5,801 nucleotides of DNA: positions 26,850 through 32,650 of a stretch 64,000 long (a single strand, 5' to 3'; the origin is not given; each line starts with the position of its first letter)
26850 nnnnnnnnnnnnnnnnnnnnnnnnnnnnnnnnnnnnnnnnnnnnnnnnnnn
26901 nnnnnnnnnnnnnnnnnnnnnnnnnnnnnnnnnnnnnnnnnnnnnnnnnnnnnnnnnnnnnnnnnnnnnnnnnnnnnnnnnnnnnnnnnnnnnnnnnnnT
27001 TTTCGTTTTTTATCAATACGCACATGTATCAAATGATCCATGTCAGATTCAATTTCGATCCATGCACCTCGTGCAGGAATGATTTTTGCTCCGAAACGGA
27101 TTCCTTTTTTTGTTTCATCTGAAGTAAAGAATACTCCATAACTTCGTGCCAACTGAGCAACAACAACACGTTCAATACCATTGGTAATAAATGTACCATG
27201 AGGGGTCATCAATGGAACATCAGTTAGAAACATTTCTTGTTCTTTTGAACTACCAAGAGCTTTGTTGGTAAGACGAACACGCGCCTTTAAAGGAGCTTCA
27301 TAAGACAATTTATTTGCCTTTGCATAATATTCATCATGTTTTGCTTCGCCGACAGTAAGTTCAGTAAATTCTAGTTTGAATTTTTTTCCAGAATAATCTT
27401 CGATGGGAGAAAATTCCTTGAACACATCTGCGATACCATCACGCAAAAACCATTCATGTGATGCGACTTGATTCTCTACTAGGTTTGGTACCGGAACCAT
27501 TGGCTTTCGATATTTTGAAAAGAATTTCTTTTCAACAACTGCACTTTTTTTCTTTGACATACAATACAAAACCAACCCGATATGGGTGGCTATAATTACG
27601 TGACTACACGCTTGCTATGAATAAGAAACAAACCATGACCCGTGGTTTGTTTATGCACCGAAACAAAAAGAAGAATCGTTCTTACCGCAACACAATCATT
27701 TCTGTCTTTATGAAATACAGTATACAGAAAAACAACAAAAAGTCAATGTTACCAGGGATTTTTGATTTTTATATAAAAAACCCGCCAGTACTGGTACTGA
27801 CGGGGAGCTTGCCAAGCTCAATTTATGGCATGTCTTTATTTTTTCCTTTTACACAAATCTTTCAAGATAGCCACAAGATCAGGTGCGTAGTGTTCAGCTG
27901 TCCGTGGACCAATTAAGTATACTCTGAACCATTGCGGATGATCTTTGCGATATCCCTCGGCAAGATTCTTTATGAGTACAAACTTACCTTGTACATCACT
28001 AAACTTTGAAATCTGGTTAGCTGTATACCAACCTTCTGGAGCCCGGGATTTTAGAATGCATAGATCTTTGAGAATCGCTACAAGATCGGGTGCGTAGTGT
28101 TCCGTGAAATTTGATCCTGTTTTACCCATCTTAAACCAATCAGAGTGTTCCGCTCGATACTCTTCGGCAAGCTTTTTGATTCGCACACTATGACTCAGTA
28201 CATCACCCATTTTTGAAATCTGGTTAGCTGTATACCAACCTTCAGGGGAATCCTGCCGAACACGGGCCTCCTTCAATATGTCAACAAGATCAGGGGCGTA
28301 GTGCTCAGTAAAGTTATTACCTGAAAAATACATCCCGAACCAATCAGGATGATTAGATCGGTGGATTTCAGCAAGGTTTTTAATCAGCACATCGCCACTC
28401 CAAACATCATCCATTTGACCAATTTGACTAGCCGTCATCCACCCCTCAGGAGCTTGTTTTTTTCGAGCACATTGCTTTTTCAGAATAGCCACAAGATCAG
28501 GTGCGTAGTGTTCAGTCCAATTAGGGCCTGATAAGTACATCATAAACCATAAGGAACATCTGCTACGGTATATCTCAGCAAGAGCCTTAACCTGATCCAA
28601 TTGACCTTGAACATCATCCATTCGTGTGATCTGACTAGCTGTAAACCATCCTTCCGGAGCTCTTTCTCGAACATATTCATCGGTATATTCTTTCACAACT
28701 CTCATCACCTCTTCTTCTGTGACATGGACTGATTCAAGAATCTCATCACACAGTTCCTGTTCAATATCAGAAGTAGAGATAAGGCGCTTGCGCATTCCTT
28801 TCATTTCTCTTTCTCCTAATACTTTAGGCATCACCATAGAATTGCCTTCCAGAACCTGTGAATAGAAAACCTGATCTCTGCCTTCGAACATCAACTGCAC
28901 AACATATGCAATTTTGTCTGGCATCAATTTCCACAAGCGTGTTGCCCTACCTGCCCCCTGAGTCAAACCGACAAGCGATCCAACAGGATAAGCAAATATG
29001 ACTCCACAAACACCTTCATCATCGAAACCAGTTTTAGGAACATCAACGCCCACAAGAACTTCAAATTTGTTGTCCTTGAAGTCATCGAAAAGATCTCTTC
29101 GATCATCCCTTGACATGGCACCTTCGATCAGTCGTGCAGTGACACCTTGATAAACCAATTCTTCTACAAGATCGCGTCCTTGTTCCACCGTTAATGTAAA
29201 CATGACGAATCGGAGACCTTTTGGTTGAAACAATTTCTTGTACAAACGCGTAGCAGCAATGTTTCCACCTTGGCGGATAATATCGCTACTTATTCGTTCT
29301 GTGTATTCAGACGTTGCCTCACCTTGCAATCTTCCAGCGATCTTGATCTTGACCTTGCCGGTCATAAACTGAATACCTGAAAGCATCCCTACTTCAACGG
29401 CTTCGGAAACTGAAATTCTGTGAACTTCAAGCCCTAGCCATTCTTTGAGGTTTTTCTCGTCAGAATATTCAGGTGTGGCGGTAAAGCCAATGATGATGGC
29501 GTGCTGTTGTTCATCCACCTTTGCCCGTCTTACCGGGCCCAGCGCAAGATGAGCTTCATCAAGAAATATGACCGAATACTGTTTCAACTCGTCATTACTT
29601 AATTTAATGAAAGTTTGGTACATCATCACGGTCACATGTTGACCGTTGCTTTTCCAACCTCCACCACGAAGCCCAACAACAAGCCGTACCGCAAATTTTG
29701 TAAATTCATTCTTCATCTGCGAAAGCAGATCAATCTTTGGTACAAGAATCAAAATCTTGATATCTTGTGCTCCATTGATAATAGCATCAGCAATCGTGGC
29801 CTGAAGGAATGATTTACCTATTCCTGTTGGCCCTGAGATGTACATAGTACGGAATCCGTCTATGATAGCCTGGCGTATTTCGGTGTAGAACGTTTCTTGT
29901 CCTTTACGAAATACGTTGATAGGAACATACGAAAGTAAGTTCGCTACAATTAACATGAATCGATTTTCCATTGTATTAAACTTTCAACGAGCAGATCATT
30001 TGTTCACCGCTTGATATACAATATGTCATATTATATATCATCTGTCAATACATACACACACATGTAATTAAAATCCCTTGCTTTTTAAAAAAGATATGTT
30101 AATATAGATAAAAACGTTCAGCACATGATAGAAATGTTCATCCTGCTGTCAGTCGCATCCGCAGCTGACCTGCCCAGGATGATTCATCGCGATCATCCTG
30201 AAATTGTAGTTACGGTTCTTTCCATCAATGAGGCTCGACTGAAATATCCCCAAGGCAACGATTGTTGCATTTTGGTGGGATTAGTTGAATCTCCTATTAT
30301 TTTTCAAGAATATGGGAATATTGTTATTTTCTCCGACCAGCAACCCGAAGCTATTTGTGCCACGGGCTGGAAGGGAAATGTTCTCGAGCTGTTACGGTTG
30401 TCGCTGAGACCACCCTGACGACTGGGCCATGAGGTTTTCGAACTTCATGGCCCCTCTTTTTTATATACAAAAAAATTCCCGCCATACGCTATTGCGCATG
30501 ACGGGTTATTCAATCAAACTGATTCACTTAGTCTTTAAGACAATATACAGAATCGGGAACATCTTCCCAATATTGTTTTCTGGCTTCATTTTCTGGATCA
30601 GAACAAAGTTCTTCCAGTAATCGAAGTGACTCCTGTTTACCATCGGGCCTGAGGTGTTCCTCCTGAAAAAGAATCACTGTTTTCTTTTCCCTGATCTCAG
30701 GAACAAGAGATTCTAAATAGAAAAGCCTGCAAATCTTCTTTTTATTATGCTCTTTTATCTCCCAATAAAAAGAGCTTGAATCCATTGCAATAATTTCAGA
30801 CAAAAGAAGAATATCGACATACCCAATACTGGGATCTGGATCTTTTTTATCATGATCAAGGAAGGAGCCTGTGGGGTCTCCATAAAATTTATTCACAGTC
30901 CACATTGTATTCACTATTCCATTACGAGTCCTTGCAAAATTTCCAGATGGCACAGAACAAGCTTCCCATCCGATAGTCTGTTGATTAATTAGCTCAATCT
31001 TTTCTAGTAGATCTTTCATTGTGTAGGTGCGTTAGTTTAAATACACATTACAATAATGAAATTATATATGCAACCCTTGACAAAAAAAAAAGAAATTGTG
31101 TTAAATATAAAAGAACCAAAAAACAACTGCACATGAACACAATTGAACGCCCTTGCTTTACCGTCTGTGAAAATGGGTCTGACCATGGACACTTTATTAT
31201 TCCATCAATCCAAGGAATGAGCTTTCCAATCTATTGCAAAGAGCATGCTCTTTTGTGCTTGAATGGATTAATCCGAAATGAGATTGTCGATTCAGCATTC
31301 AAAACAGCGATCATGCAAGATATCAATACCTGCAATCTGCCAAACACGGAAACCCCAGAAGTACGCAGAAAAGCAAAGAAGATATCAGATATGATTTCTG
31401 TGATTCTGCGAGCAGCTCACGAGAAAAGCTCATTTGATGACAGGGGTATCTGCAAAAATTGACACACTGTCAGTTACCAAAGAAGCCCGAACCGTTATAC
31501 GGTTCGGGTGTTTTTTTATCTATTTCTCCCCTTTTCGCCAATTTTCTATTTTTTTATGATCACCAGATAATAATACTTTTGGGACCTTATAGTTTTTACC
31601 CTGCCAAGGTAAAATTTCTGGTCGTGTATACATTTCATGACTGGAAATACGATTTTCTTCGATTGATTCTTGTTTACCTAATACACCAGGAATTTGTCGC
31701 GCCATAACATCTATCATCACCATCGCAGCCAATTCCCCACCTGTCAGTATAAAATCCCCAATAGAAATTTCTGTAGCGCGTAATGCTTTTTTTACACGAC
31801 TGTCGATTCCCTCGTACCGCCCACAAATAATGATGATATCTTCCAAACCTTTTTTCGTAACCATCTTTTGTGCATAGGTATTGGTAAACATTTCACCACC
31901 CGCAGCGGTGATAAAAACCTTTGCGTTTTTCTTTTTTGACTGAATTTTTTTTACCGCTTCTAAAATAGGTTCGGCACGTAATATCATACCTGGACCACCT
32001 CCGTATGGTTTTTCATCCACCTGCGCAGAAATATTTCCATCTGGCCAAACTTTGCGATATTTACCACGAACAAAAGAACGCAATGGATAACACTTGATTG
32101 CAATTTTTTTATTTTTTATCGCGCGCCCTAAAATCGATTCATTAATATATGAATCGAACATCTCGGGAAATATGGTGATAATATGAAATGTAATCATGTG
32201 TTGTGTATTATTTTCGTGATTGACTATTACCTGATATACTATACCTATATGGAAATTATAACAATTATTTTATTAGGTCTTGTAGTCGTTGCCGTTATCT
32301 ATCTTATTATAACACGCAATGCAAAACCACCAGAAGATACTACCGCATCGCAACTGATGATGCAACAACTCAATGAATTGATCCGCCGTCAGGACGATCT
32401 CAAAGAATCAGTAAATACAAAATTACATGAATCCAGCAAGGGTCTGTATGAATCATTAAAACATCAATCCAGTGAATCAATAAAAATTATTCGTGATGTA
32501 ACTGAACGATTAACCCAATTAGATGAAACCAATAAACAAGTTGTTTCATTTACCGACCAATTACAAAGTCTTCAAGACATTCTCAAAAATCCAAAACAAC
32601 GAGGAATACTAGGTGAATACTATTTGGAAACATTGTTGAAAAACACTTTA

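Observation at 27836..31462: SF2 helicase fused to four tandem ~69-aa repeats of unknown family, with three orphan genes, between rpoB and trmD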

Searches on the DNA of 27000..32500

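Call 93: search_rna_families(source=window, start=27000, end=32500, threshold=evalue, max_evalue=0.1)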
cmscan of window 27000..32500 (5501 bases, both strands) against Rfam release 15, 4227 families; matches with E-value up to 0.1: 0.
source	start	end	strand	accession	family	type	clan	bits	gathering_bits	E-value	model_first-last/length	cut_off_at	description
